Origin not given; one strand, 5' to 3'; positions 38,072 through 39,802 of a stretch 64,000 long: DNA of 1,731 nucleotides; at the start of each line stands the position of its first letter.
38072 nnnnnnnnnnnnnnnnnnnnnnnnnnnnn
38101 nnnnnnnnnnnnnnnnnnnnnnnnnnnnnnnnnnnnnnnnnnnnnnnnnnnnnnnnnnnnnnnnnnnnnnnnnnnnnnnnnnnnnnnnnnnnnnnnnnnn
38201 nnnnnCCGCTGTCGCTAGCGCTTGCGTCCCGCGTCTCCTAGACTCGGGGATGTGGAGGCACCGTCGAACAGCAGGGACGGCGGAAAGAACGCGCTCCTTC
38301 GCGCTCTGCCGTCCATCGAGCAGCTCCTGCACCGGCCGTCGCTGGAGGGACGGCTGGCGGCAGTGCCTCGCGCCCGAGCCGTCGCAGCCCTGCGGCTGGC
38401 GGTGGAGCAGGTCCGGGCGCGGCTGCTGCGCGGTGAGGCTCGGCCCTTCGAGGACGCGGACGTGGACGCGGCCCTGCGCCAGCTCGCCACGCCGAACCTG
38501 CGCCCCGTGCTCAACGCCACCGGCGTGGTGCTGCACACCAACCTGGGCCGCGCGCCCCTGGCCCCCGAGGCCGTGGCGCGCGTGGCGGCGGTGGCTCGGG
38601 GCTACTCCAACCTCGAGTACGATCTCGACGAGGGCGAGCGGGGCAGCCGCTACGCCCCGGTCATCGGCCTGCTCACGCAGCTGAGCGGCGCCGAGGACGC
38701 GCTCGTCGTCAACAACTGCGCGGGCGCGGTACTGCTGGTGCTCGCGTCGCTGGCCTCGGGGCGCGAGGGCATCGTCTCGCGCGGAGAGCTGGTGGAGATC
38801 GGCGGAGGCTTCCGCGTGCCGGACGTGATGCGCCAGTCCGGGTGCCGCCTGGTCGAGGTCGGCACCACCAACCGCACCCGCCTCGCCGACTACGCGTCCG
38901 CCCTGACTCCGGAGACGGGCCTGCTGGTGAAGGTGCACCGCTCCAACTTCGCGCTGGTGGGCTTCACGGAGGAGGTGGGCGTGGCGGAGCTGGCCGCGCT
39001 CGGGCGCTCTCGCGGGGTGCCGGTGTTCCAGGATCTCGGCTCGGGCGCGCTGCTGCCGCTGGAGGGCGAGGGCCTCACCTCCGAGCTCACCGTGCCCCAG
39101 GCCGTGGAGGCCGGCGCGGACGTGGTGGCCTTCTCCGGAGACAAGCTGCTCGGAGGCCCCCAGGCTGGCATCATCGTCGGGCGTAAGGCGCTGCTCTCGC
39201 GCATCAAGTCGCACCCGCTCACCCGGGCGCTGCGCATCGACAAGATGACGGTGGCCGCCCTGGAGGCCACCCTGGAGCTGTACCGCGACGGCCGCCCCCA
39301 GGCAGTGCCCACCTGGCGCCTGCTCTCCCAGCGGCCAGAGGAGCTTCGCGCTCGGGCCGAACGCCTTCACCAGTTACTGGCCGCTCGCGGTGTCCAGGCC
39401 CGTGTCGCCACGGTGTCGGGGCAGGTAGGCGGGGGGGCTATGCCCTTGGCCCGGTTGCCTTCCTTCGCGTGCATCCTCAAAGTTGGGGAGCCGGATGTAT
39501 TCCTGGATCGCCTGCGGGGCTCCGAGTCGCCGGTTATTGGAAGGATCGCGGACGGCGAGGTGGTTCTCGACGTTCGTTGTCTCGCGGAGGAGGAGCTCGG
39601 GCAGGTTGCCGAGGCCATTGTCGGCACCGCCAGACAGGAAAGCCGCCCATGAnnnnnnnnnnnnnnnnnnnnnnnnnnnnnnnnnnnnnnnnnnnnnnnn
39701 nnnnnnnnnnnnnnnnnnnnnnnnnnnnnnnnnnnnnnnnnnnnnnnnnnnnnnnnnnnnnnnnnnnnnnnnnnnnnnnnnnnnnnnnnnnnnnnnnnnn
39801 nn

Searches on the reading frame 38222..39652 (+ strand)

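Call 7: search_protein_families(library=ncbifam, proteins=[window:38222-39652:+], max_evalue=0.001)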
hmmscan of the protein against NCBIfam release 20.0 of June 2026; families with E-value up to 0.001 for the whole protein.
window:38222-39652:+ (476 aa): 4 families
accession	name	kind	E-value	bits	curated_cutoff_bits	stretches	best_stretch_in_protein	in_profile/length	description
TIGR00474.1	selA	equivalog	1.6e-170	567.9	267.9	1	26-466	1-453/455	L-seryl-tRNA(Sec) selenium transferase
TIGR01437.1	selA_rel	subfamily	5.4e-15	55.2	385.3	1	163-358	82-261/363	DgaE family pyridoxal phosphate-dependent ammonia lyase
NF047797.1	glminPNH3LysDgaE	equivalog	3.5e-13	49.2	600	1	93-389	9-295/367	D-glucosaminate-6-phosphate ammonia lyase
TIGR03576.1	pyridox_MJ0158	hypoth_equivalog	3.4e-10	39.6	304.45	1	207-355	114-251/346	TIGR03576 family pyridoxal phosphate-dependent enzyme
